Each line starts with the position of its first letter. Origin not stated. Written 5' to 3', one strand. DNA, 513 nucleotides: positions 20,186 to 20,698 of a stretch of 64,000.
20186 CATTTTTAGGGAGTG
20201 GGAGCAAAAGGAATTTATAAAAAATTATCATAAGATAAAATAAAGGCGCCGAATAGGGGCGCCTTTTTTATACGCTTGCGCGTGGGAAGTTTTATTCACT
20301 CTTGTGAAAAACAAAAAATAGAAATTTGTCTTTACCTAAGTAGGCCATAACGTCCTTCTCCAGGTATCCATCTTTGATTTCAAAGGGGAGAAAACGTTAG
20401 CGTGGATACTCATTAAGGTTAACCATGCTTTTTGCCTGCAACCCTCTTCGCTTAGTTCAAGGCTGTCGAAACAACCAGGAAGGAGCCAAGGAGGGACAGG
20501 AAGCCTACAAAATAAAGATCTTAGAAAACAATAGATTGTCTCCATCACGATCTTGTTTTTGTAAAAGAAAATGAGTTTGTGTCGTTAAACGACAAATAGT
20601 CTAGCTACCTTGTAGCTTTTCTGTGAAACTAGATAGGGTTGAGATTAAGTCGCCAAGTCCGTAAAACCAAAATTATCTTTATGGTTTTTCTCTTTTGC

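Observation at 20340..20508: Candidate RNA A: closed multi-helix domain with a possible pseudoknot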

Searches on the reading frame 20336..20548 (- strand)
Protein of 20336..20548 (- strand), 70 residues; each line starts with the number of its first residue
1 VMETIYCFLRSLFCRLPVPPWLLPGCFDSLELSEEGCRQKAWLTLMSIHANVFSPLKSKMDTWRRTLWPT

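Call 12: search_protein_families(library=pfam, proteins=[window:20336-20548:-], max_evalue=0.01)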
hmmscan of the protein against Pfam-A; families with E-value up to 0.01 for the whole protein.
window:20336-20548:- (70 aa): 0 families

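Call 74: find_homologous_proteins(query=window:20339-20545:-, max_evalue=10)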
Query seq(69 aa): no candidate shares three 5-residue words with the query. No homologue found.
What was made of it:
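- No protein homologue exists (call 74).
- Tried and rejected: The 69-aa ORF over the flagged domain found nothing (call 74).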

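Call 93: search_protein_families(library=ncbifam, proteins=[window:20336-20545:-], max_evalue=1)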
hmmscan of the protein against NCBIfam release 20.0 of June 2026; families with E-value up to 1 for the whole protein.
window:20336-20545:- (69 aa): 0 families

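Call 94: search_protein_families(library=padloc, proteins=[window:20336-20545:-], max_evalue=1)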
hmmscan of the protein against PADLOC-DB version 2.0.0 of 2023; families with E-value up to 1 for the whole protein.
window:20336-20545:- (69 aa): 0 families
